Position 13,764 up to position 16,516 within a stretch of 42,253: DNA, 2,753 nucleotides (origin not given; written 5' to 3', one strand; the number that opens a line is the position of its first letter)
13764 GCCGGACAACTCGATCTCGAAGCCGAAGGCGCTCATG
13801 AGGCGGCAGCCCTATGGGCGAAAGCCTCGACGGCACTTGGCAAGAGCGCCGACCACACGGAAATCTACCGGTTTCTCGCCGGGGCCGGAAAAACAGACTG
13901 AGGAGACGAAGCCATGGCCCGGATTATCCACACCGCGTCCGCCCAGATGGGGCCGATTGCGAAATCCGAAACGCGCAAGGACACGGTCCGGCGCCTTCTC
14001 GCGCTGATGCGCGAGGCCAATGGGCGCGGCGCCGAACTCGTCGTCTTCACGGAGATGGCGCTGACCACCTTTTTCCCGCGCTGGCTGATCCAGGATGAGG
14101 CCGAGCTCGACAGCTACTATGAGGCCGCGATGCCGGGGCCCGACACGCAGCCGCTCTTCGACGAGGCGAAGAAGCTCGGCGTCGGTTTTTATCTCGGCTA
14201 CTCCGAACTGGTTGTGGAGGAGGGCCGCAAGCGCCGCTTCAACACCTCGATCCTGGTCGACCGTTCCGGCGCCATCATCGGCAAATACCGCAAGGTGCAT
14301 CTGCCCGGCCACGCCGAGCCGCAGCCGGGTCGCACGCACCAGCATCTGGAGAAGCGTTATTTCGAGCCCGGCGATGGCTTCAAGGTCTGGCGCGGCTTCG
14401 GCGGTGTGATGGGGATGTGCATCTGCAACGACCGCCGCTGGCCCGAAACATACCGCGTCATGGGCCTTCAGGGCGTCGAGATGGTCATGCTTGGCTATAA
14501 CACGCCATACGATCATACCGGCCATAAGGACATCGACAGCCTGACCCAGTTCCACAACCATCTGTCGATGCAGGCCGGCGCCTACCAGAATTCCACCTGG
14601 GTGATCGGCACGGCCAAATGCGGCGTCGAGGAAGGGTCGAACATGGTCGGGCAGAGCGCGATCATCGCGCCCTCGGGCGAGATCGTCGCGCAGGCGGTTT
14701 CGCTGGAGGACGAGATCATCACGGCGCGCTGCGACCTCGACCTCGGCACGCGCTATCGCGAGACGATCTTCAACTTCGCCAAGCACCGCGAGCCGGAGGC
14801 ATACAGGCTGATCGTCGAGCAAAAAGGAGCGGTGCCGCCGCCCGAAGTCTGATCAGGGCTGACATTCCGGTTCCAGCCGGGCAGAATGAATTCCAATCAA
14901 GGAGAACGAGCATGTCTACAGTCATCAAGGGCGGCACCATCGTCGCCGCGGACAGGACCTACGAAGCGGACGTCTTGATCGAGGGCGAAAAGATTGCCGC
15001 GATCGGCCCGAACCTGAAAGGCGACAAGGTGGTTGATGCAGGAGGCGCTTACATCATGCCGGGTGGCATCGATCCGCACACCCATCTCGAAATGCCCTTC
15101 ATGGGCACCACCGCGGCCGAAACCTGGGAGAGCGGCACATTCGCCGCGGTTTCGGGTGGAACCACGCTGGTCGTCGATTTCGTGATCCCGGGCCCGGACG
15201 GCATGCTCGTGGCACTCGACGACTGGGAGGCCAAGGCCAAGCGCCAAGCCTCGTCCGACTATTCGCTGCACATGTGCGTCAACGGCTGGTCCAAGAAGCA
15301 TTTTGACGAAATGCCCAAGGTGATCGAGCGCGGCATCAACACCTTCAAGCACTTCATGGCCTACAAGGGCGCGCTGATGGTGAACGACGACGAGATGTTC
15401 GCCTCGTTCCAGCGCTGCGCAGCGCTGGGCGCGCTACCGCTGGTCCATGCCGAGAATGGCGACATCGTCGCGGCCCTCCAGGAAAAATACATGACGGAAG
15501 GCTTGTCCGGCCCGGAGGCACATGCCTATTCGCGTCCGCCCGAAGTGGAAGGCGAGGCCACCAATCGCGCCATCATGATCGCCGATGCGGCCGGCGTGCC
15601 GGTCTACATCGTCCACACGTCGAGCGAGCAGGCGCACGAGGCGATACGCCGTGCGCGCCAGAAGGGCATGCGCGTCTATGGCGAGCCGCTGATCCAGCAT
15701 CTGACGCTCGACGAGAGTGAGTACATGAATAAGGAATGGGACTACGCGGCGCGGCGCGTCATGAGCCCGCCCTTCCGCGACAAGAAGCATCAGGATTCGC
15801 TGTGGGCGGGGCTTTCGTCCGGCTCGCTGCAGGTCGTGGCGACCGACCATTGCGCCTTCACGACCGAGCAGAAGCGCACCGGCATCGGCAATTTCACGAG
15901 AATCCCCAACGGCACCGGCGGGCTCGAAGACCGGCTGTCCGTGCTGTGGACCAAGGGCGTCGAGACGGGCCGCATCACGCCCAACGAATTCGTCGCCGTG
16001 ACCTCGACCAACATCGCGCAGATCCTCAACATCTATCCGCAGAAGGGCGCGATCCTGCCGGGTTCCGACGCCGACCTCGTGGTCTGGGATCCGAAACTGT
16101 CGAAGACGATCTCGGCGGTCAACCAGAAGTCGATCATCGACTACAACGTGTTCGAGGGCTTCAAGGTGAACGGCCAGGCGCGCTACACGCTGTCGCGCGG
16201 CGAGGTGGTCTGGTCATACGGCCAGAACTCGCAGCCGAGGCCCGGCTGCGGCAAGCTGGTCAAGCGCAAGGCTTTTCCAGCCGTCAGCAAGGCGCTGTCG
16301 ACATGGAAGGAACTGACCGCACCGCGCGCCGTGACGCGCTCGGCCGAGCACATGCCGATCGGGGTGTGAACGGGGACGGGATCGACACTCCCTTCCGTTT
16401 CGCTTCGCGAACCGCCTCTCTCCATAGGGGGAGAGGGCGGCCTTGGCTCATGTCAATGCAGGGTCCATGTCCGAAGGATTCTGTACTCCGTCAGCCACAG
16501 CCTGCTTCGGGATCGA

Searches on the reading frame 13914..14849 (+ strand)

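Call 78: search_protein_families(library=pfam, proteins=[window:13914-14849:+], max_evalue=0.00001)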
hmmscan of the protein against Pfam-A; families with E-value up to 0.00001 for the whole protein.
window:13914-14849:+ (312 aa): 1 family
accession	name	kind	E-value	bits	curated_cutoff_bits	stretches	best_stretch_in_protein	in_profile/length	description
PF00795.27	CN_hydrolase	-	2.5e-50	171.6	23.2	1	7-282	2-255/256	Carbon-nitrogen hydrolase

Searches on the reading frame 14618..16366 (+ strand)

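Call 79: search_protein_families(library=pfam, proteins=[window:14618-16366:+], max_evalue=0.00001)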
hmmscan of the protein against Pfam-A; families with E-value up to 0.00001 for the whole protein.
window:14618-16366:+ (583 aa): 2 families
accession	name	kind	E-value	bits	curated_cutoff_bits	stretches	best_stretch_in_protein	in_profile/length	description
PF01979.26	Amidohydro_1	-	2.6e-28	99.7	25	1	145-531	1-345/345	Amidohydrolase family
PF07969.17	Amidohydro_3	-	4.3e-12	46.7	29.7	0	137-160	1-24/472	Amidohydrolase family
